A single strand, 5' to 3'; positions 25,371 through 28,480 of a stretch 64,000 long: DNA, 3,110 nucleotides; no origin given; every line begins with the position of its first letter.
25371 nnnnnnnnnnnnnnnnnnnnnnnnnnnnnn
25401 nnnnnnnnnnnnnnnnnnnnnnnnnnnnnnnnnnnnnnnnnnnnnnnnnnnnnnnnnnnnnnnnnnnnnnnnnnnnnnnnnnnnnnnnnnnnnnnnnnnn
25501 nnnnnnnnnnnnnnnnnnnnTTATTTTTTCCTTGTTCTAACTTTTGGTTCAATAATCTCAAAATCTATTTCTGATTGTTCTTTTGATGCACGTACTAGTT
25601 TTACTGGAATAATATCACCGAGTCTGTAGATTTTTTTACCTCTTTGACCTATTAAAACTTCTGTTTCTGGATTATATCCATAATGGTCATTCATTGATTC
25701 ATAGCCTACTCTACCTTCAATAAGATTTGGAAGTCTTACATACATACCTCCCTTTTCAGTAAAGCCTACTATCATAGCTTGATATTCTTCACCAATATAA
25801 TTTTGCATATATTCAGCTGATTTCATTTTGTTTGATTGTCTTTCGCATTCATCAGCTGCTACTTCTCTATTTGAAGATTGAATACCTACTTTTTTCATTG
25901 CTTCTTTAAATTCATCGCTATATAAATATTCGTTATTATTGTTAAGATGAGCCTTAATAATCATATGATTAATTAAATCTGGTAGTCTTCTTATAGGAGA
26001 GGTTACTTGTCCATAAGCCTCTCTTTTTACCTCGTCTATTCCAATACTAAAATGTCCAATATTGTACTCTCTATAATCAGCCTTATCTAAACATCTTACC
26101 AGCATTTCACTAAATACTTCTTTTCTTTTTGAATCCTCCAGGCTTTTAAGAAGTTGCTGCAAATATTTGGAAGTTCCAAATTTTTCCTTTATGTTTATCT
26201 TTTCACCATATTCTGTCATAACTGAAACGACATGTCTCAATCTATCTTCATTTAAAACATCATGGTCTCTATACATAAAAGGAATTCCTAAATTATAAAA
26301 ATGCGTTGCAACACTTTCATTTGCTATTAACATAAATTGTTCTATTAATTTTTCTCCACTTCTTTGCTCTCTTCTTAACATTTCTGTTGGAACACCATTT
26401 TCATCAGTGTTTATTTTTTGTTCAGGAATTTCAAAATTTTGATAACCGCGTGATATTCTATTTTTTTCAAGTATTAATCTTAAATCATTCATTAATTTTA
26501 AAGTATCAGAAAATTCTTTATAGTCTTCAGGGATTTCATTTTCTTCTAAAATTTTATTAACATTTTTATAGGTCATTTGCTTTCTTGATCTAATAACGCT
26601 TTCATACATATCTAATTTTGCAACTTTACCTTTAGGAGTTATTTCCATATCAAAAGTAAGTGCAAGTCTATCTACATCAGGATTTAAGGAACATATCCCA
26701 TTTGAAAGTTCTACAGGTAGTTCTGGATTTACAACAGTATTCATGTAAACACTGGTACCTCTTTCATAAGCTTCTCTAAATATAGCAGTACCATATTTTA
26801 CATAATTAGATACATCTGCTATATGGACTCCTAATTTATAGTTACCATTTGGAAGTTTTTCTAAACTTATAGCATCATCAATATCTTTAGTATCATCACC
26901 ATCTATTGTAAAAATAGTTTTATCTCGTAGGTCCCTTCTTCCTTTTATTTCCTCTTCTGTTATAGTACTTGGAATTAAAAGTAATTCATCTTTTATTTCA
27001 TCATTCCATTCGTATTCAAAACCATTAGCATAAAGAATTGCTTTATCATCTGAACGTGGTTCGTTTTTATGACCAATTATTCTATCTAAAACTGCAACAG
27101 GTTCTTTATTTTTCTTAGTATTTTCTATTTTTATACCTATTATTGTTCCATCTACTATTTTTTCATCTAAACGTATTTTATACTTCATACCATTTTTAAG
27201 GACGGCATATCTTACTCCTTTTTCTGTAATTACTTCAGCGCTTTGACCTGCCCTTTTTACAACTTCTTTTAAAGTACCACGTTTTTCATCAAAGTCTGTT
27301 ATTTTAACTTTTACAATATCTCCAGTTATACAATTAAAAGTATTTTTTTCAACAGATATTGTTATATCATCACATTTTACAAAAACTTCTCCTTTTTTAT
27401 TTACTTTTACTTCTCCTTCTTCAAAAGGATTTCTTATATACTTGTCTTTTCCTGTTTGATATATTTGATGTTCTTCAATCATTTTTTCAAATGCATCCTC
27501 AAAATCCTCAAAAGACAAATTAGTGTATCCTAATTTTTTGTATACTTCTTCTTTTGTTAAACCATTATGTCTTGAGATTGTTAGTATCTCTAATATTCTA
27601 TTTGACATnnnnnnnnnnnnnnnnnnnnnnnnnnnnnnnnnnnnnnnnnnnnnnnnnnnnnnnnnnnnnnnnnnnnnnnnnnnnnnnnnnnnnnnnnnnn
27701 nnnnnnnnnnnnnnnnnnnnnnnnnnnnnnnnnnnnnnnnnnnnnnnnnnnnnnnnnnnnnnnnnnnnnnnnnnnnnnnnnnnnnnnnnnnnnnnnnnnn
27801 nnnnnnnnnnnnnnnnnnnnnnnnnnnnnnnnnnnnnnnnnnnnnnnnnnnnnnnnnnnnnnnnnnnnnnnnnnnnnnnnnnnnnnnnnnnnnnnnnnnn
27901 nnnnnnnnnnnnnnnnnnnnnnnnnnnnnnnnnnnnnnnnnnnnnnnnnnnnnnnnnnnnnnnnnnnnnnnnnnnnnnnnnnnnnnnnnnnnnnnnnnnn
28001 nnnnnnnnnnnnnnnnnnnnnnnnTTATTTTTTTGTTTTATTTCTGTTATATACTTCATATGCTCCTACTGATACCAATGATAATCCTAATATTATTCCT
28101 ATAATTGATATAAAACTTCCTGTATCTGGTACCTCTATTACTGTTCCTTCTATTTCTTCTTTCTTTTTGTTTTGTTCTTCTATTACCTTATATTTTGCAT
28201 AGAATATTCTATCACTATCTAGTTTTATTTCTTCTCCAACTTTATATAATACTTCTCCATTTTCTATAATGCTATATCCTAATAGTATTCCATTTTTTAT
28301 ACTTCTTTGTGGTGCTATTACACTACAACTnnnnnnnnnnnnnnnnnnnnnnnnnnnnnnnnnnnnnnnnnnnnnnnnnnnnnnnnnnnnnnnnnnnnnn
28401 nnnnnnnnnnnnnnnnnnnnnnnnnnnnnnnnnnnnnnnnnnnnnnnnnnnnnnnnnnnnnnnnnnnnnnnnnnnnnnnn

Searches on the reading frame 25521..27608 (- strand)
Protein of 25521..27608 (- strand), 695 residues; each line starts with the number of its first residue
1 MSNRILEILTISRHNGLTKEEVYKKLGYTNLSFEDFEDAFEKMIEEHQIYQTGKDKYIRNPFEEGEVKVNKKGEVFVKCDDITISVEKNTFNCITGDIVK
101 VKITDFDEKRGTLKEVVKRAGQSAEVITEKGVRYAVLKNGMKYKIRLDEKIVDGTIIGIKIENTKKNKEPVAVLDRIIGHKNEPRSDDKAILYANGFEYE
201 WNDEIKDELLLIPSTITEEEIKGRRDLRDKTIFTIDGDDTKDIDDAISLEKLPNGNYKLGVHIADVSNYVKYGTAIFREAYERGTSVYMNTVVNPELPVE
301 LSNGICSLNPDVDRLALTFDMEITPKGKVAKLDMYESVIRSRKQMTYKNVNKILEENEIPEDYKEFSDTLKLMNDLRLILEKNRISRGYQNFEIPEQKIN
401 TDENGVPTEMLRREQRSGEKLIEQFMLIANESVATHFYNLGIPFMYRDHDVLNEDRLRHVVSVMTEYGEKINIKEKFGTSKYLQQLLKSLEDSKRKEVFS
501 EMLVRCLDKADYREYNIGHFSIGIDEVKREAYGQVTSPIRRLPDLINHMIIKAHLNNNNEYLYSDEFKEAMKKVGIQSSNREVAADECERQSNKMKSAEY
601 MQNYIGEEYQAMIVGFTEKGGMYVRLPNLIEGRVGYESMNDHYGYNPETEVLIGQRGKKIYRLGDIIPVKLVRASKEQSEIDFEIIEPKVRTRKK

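Call 26: search_protein_families(library=pfam, proteins=[window:25521-27608:-], max_evalue=0.001)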
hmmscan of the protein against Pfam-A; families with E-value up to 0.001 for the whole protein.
window:25521-27608:- (695 aa): 3 families
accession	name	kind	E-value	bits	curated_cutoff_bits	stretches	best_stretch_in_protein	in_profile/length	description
PF00773.25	RNB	-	1.3e-99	334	29.3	1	224-556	1-325/326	RNB domain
PF17876.7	CSD2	-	5.1e-08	33.3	26.2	1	150-201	22-73/74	Cold shock domain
PF00575.29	S1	-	4.4e-07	30.6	22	0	606-681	5-69/74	S1 RNA binding domain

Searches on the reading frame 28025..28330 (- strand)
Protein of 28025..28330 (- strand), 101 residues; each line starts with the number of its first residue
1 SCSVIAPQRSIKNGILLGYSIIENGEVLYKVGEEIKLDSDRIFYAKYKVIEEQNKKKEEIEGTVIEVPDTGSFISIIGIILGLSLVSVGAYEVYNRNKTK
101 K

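Call 47: search_protein_families(library=ncbifam, proteins=[window:28025-28330:-], max_evalue=0.1)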
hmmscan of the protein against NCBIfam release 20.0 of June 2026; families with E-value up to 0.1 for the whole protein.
window:28025-28330:- (101 aa): 2 families
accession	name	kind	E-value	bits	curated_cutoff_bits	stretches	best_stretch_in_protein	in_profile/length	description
NF006333.0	PRK08563.1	equivalog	0.028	14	143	1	38-83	63-107/188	DNA-directed RNA polymerase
TIGR00109.1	hemH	equivalog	0.094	12.1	124.6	0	22-62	272-312/322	ferrochelatase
